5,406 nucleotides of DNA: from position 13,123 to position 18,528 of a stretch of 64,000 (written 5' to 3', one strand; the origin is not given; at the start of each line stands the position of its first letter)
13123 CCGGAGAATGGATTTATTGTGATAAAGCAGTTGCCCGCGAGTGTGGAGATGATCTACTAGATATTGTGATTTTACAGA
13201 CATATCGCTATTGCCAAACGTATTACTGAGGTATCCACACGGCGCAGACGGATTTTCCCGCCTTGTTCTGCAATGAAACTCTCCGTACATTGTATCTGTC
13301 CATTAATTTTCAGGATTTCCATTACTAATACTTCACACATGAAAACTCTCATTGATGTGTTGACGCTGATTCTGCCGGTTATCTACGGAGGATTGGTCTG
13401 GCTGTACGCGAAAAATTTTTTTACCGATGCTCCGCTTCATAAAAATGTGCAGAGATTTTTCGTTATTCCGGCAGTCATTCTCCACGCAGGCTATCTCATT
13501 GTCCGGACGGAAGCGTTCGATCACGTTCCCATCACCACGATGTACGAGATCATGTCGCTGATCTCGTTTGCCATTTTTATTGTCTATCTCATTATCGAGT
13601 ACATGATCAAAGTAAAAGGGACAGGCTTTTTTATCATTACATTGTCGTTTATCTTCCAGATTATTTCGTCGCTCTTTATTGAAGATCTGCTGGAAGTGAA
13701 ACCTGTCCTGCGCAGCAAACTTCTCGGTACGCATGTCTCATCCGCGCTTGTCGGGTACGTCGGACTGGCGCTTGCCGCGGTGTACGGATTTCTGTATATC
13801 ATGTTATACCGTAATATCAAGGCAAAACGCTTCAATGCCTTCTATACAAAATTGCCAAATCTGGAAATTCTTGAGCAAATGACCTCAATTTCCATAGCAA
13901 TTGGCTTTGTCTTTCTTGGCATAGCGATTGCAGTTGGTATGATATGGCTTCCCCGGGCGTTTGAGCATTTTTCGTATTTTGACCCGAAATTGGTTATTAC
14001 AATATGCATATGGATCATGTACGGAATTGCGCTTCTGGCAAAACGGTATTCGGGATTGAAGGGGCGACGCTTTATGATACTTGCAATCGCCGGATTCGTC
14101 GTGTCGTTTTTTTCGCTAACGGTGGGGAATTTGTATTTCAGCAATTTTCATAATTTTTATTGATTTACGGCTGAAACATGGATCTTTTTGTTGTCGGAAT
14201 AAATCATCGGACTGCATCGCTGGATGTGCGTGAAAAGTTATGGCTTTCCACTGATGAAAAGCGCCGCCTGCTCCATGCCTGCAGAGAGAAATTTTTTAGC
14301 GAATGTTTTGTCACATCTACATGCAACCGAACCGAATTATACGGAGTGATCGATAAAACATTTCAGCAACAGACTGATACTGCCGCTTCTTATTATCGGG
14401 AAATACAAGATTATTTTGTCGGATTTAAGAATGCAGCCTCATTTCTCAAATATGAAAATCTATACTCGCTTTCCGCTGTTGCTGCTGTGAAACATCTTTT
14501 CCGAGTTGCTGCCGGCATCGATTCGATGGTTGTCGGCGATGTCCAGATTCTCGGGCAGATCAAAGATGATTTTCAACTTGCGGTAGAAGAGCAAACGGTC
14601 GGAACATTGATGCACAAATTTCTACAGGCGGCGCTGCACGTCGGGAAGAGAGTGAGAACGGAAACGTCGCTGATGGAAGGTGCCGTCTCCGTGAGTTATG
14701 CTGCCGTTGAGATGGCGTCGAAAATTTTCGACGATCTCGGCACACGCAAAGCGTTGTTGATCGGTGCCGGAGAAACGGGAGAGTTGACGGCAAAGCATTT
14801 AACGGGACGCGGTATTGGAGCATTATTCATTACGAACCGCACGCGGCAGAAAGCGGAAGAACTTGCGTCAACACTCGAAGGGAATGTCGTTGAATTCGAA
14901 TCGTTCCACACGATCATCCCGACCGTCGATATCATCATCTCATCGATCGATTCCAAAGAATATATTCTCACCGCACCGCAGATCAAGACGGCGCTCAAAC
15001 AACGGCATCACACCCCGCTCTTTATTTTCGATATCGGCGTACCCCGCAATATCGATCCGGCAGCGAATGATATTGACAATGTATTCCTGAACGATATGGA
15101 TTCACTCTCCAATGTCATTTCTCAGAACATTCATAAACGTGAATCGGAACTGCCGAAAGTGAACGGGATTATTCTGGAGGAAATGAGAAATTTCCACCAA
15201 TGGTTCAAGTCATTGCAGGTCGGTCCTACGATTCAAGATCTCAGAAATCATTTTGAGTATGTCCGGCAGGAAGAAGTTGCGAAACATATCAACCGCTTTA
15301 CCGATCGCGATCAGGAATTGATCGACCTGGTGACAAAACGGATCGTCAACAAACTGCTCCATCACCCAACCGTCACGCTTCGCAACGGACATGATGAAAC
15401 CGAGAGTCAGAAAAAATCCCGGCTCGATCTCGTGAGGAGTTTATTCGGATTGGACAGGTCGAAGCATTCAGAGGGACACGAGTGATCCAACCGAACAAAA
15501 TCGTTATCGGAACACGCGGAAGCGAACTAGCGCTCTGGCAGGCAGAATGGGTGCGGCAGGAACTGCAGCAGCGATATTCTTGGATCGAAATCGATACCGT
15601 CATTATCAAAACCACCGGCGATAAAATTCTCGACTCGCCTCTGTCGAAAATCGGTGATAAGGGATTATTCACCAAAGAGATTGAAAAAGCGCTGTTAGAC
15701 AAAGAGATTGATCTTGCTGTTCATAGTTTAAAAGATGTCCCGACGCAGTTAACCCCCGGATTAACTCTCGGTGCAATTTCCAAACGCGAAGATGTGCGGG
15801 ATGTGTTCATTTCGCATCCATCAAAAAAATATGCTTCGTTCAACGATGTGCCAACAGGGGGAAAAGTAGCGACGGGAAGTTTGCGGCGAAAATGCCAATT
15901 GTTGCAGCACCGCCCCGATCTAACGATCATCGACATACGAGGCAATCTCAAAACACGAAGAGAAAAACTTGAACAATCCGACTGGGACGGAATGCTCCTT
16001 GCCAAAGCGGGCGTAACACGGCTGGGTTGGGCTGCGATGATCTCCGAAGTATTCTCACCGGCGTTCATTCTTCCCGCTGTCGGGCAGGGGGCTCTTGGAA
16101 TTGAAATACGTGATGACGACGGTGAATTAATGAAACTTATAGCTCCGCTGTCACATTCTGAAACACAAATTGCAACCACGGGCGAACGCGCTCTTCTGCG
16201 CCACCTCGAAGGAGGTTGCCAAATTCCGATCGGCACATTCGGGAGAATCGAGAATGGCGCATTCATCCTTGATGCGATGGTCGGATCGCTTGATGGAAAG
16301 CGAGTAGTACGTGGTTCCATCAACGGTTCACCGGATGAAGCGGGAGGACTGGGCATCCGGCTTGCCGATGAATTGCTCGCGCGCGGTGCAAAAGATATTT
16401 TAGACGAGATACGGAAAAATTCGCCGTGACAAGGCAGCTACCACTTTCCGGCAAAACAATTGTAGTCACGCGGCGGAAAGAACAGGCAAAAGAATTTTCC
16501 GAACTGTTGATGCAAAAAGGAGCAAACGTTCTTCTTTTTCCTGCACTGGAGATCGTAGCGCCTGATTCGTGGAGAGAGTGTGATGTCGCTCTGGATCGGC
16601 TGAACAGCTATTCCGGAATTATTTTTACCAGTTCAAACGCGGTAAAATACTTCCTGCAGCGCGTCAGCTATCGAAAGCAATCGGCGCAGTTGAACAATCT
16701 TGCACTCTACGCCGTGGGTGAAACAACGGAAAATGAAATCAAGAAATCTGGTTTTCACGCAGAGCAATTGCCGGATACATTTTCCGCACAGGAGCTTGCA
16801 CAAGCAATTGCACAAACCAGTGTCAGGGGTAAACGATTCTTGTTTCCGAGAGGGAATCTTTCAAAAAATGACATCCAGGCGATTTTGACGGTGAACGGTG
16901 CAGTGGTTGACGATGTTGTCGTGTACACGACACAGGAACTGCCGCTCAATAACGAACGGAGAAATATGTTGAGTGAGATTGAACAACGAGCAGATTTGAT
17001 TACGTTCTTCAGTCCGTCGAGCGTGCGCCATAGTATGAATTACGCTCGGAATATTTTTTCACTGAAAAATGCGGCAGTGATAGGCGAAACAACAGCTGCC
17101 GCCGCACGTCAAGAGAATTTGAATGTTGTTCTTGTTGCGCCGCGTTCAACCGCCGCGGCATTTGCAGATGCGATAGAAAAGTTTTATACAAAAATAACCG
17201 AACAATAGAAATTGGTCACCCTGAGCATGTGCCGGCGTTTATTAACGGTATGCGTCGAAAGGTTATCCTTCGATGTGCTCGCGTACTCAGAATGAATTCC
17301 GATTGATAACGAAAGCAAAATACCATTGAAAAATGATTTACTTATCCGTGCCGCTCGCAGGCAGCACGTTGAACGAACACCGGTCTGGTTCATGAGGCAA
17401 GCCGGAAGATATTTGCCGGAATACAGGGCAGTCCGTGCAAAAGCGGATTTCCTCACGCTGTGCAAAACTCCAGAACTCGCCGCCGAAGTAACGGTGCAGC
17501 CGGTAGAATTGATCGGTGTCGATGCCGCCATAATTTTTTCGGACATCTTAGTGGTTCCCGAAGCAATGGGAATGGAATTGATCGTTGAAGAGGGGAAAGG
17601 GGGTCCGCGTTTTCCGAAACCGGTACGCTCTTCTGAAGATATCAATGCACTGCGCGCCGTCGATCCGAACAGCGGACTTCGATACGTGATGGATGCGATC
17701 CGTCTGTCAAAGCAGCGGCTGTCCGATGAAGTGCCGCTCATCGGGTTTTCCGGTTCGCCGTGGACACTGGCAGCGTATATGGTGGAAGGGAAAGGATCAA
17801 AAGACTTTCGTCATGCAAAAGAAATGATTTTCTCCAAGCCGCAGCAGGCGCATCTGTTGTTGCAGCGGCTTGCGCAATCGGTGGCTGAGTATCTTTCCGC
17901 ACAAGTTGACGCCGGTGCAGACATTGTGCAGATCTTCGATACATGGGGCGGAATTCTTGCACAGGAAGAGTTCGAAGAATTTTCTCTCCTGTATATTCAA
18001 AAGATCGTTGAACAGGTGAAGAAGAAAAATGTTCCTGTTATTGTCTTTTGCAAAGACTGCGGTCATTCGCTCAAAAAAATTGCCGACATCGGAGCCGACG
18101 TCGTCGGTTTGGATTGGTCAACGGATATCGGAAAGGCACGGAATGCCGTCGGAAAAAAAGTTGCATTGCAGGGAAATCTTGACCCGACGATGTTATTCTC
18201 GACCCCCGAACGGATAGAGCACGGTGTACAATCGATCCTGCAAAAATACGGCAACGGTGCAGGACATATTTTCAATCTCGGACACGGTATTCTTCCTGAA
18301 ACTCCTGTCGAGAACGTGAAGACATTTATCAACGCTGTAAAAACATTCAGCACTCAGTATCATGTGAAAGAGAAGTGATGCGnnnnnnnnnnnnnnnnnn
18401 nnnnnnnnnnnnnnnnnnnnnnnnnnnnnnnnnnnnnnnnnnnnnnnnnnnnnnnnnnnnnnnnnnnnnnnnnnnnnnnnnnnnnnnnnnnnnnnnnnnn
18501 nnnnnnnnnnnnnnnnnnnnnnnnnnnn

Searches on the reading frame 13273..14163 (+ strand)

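Call 41: search_protein_families(library=pfam, proteins=[window:13273-14163:+], max_evalue=0.00001)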
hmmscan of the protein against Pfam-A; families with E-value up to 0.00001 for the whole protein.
window:13273-14163:+ (296 aa): 1 family
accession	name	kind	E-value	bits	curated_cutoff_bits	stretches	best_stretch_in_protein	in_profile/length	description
PF01578.25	Cytochrom_C_asm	-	1.2e-26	94.2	29.9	1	89-282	3-201/212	Cytochrome C assembly protein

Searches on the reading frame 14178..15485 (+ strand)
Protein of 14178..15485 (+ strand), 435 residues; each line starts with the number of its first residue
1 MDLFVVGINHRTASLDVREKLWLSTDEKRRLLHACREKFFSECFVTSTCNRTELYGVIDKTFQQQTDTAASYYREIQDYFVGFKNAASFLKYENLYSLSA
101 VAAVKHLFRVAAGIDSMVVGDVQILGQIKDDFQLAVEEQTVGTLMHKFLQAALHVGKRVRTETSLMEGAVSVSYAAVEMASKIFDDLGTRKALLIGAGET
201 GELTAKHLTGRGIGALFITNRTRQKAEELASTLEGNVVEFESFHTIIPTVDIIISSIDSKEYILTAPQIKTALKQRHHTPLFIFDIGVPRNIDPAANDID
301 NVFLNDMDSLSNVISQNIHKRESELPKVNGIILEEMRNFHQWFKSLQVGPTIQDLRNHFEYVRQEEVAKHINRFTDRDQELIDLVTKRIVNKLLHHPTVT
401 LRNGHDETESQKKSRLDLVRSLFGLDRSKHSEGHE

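Call 41: search_protein_families(library=pfam, proteins=[window:14178-15485:+], max_evalue=0.00001)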
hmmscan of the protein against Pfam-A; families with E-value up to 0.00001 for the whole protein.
window:14178-15485:+ (435 aa): 3 families
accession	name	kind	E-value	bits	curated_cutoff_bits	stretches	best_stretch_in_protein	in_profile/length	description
PF05201.20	GlutR_N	-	7.5e-44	149.6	27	1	6-163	1-151/151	Glutamyl-tRNAGlu reductase, N-terminal domain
PF01488.26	Shikimate_DH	-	4.9e-39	134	24.3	1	178-313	1-138/138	Shikimate / quinate 5-dehydrogenase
PF00745.25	GlutR_dimer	-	4.2e-25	88.4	22.9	1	328-425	2-99/99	Glutamyl-tRNAGlu reductase, dimerisation domain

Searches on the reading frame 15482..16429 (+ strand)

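Call 41: search_protein_families(library=pfam, proteins=[window:15482-16429:+], max_evalue=0.00001)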
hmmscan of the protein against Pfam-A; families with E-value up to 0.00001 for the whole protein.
window:15482-16429:+ (315 aa): 2 families
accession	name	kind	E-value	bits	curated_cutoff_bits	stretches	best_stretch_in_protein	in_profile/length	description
PF01379.25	Porphobil_deam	-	2.3e-81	272.7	22.1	1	7-217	1-206/207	Porphobilinogen deaminase, dipyromethane cofactor binding domain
PF03900.20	Porphobil_deamC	-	4.8e-17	62.5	26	1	232-299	4-73/74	Porphobilinogen deaminase, C-terminal domain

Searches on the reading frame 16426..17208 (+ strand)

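Call 68: search_protein_families(library=pfam, proteins=[window:16426-17208:+], max_evalue=0.00001)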
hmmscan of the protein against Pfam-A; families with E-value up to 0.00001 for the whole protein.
window:16426-17208:+ (260 aa): 1 family
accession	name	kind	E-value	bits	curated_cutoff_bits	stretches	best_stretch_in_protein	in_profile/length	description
PF02602.20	HEM4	-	5.3e-54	183.2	27.5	1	23-246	2-229/231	Uroporphyrinogen-III synthase HemD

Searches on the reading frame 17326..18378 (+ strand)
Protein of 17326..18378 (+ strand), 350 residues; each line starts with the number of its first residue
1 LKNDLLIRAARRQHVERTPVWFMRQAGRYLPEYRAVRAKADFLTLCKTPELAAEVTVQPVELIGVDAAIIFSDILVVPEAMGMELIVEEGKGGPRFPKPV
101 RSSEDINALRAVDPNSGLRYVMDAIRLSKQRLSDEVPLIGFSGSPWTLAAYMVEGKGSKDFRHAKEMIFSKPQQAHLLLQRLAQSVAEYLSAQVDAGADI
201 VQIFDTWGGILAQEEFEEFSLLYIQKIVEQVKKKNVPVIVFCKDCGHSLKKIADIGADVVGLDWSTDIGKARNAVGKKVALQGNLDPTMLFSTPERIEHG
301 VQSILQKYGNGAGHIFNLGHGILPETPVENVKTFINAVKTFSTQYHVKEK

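Call 68: search_protein_families(library=pfam, proteins=[window:17326-18378:+], max_evalue=0.00001)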
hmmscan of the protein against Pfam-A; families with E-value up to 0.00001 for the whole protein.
window:17326-18378:+ (350 aa): 1 family
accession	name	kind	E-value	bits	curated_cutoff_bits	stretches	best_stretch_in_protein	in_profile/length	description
PF01208.23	URO-D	-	3.1e-144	480.7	23.9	1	1-340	1-345/346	Uroporphyrinogen decarboxylase (URO-D)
